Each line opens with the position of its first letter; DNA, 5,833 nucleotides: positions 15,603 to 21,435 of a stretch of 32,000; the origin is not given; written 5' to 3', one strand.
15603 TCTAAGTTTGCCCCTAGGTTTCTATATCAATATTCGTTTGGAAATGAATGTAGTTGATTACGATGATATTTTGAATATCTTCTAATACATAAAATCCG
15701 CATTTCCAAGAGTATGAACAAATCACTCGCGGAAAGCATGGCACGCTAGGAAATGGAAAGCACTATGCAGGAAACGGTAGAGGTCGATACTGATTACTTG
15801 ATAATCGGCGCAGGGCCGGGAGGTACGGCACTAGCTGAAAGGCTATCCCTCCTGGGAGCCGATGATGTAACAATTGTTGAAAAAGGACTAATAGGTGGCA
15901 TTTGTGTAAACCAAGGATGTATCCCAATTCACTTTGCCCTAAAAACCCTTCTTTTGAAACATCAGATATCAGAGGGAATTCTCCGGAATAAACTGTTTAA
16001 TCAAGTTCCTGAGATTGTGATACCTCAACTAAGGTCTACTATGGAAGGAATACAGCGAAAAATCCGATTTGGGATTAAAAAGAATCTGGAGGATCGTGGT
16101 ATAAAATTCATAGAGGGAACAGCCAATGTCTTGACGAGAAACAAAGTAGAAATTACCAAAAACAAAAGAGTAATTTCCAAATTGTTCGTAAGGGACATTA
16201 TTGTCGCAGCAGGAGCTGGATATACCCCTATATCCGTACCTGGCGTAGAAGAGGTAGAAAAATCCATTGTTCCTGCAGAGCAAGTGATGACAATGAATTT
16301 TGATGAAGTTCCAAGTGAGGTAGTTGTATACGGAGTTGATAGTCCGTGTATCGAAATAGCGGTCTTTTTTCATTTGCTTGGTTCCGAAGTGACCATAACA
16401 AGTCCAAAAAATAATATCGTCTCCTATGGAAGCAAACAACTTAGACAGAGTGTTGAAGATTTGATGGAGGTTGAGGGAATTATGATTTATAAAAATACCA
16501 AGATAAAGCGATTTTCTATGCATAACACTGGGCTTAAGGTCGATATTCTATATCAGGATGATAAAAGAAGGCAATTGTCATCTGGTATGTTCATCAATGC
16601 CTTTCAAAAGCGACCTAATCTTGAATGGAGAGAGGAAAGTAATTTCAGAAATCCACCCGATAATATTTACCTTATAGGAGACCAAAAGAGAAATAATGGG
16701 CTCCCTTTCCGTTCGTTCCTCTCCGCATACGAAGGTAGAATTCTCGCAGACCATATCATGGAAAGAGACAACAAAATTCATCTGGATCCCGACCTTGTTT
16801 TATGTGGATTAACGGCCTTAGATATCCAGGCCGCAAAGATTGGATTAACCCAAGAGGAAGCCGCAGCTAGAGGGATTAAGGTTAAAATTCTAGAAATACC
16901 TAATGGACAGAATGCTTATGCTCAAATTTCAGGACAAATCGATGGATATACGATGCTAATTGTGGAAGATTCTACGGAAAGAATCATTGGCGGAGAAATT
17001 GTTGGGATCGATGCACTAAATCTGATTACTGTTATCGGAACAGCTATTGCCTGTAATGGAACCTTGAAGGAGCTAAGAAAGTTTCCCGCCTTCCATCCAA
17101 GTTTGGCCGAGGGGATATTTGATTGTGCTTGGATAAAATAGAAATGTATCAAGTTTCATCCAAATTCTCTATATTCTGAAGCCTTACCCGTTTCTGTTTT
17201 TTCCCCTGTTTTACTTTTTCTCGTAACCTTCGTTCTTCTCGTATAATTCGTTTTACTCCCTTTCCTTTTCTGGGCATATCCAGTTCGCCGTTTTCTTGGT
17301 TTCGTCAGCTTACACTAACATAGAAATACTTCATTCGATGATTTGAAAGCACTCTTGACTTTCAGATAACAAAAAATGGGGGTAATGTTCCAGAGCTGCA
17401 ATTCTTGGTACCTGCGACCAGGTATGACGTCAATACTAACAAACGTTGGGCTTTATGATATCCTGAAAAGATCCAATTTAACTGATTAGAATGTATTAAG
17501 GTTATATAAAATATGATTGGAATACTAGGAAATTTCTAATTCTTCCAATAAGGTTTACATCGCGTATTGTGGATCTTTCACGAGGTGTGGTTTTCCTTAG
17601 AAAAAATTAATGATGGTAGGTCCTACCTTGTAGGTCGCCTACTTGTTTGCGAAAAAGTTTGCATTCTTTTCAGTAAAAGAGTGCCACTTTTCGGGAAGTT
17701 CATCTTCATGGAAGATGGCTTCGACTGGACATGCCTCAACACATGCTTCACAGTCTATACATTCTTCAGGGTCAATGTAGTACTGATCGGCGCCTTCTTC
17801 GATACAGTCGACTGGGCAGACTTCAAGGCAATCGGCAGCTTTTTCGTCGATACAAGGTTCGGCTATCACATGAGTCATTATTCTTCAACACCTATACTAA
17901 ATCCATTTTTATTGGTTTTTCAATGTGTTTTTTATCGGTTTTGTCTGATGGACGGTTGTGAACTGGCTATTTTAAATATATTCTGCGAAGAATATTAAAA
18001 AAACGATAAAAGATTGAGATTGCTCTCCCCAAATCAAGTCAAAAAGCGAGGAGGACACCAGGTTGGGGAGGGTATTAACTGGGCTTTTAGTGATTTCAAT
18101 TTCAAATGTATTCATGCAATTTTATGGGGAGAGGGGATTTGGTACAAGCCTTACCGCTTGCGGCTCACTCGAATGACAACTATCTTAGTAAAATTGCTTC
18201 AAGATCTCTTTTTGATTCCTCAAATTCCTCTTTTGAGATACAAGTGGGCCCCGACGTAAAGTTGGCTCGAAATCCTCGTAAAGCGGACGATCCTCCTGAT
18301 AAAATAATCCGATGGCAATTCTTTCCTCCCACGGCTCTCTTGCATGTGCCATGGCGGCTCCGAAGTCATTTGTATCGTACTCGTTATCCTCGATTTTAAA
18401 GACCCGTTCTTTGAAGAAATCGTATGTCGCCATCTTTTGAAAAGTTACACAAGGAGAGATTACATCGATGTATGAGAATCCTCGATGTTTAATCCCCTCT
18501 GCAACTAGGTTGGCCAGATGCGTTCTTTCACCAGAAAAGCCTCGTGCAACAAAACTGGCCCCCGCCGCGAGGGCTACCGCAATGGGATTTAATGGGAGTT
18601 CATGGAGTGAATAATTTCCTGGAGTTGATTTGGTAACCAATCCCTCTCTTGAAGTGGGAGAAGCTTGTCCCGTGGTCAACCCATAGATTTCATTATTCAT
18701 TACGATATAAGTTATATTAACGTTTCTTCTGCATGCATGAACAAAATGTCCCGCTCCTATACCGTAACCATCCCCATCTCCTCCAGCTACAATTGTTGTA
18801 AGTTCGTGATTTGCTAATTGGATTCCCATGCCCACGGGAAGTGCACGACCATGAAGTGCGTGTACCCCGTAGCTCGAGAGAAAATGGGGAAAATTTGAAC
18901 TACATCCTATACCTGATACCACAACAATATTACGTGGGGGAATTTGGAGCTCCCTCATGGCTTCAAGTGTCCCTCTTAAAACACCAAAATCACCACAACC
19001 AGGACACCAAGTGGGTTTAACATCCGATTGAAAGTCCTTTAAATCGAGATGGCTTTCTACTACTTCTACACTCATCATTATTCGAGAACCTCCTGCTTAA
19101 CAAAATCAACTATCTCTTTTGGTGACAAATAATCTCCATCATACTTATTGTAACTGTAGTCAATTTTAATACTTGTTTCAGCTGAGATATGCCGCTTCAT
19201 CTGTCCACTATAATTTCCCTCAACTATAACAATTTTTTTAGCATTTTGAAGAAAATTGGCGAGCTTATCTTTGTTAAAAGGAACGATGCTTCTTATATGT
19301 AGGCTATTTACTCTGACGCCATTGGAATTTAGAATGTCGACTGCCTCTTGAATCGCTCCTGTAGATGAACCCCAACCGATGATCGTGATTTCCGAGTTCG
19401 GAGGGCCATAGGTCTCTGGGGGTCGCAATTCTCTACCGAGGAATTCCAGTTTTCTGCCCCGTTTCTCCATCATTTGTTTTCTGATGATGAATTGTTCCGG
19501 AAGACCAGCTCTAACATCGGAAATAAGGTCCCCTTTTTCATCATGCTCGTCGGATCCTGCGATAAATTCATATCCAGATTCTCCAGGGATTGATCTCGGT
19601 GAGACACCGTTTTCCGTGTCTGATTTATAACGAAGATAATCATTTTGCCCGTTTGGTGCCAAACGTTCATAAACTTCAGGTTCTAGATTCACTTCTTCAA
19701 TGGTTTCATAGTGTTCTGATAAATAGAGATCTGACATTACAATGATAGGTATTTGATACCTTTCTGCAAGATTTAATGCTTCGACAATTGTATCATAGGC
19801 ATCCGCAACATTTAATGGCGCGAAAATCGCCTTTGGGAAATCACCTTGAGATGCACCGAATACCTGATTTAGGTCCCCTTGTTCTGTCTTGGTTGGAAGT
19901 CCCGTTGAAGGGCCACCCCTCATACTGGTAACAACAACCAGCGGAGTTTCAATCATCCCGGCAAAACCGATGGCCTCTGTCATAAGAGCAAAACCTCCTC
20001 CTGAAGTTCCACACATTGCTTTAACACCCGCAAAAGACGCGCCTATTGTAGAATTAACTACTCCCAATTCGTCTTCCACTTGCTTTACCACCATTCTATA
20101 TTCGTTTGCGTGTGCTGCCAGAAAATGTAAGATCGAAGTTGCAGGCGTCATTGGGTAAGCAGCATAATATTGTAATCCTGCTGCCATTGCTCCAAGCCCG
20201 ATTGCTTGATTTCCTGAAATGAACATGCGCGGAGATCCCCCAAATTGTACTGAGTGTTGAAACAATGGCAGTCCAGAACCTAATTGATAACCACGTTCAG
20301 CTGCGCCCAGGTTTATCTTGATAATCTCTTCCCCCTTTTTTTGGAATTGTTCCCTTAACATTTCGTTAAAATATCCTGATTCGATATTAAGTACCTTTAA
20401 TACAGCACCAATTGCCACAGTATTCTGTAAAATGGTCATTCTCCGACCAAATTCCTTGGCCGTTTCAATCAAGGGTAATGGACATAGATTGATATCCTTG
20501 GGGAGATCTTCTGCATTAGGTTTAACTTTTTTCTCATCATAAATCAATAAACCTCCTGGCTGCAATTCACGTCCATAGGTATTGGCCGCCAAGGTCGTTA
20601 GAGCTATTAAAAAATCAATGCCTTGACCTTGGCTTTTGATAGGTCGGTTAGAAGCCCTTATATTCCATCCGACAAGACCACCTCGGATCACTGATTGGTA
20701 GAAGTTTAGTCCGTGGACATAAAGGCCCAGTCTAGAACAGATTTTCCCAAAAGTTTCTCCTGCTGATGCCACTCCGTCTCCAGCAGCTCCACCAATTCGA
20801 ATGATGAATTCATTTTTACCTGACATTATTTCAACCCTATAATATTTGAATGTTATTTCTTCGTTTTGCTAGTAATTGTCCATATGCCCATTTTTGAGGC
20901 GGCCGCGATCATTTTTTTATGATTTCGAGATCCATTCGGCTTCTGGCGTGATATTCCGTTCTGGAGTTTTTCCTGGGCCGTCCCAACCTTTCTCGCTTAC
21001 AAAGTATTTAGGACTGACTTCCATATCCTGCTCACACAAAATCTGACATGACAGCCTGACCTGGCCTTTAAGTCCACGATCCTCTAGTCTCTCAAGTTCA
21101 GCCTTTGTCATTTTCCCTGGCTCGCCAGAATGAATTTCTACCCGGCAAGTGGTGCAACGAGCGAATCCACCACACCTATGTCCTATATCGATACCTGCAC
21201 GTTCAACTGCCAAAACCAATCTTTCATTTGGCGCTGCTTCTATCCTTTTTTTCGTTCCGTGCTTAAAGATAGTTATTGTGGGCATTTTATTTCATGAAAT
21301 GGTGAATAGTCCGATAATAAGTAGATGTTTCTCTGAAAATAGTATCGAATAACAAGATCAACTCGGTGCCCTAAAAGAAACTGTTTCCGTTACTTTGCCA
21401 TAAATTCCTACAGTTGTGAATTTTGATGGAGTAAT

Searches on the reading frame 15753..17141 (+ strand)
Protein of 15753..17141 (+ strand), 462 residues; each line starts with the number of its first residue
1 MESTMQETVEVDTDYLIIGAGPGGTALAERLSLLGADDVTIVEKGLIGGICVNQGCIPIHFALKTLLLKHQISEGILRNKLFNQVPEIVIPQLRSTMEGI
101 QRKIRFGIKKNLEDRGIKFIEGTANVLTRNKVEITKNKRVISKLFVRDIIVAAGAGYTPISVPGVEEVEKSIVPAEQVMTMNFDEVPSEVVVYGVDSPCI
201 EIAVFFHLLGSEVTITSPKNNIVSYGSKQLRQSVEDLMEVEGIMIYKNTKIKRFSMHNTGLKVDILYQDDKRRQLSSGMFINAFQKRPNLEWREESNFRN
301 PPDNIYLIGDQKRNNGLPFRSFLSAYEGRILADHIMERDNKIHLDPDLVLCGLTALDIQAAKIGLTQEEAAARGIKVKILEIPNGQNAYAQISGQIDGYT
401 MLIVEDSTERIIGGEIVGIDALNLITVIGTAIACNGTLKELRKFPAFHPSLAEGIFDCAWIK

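Call 12: search_protein_families(library=pfam, proteins=[window:15753-17141:+], max_evalue=0.01)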
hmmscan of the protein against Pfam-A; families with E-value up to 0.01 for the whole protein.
window:15753-17141:+ (462 aa): 7 families
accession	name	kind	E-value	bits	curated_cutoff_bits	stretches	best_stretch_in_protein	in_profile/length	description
PF07992.20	Pyr_redox_2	-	5.6e-26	92.1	26.1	1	14-295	2-246/291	Pyridine nucleotide-disulphide oxidoreductase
PF02852.28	Pyr_redox_dim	-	7.6e-19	68.4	25.3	1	356-455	7-106/110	Pyridine nucleotide-disulphide oxidoreductase, dimerisation domain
PF00070.33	Pyr_redox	-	3e-10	40.9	22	1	190-260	2-72/82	Pyridine nucleotide-disulphide oxidoreductase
PF13738.12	Pyr_redox_3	-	6.9e-06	25.9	30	1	16-48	1-33/305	Pyridine nucleotide-disulphide oxidoreductase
PF01266.30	DAO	-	0.00025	21.2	27.9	0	14-48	1-35/353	FAD dependent oxidoreductase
PF01494.25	FAD_binding_3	-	0.0022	17.7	22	0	12-44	1-32/349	FAD binding domain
PF13450.12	NAD_binding_8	-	0.0045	17.7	21.9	0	17-45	1-28/68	NAD(P)-binding Rossmann-like domain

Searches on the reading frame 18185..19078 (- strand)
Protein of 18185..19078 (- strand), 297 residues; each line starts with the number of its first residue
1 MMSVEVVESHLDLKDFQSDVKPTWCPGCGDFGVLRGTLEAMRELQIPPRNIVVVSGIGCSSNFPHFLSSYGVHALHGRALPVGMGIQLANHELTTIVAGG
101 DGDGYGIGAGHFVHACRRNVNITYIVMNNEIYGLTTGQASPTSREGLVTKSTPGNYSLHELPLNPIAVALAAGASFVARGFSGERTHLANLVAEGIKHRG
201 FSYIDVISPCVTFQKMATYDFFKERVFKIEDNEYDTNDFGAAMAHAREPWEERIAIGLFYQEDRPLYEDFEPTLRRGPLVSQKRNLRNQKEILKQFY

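Call 12: search_protein_families(library=pfam, proteins=[window:18185-19078:-], max_evalue=0.01)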
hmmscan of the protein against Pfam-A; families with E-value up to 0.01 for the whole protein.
window:18185-19078:- (297 aa): 2 families
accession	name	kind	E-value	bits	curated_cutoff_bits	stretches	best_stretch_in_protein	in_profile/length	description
PF02775.26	TPP_enzyme_C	-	6e-28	98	21.9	1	57-206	2-151/151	Thiamine pyrophosphate enzyme, C-terminal TPP binding domain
PF12367.13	PFO_beta_C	-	2.9e-19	69.3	24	1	210-270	1-60/66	Pyruvate ferredoxin oxidoreductase beta subunit C terminal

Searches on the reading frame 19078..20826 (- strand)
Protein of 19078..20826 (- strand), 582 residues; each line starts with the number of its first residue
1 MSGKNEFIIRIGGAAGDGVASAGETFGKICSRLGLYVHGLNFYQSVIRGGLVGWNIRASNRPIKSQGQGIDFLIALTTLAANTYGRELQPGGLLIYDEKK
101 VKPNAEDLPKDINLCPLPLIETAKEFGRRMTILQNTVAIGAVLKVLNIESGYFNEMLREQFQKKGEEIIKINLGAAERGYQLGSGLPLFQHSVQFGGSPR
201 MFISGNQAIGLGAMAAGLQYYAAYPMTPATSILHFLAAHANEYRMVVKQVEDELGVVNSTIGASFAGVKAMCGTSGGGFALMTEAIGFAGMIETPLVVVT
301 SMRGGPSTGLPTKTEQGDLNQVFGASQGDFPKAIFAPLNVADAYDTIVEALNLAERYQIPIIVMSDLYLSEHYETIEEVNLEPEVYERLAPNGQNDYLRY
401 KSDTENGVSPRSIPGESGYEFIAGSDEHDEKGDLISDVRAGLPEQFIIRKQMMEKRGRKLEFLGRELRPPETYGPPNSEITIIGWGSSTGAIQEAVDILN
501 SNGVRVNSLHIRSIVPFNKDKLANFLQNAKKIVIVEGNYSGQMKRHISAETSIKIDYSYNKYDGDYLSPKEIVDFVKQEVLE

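Call 12: search_protein_families(library=pfam, proteins=[window:19078-20826:-], max_evalue=0.01)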
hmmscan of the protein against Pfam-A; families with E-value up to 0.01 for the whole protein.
window:19078-20826:- (582 aa): 4 families
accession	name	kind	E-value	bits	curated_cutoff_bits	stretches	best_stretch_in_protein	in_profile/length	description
PF01855.24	POR_N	-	2.2e-54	185.1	27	1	212-433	2-216/231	Pyruvate flavodoxin/ferredoxin oxidoreductase, thiamine diP-bdg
PF01558.24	POR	-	4.2e-32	112.1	27.4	1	15-181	1-173/173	Pyruvate ferredoxin/flavodoxin oxidoreductase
PF17147.9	PFOR_II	-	3.7e-11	43.7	27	1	479-572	2-102/102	Pyruvate:ferredoxin oxidoreductase core domain II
PF02780.25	Transketolase_C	-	3.2e-08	34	25.9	1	477-549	9-82/124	Transketolase, C-terminal domain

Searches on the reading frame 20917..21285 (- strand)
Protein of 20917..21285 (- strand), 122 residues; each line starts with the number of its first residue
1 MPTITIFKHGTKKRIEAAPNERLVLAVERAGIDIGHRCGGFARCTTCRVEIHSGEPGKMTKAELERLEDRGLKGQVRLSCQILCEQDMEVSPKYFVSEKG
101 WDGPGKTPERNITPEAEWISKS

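Call 12: search_protein_families(library=pfam, proteins=[window:20917-21285:-], max_evalue=0.01)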
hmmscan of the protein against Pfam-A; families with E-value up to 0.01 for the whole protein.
window:20917-21285:- (122 aa): 1 family
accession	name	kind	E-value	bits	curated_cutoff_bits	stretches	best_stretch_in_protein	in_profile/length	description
PF00111.32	Fer2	-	1.5e-12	47.7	21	1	7-83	2-75/77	2Fe-2S iron-sulfur cluster binding domain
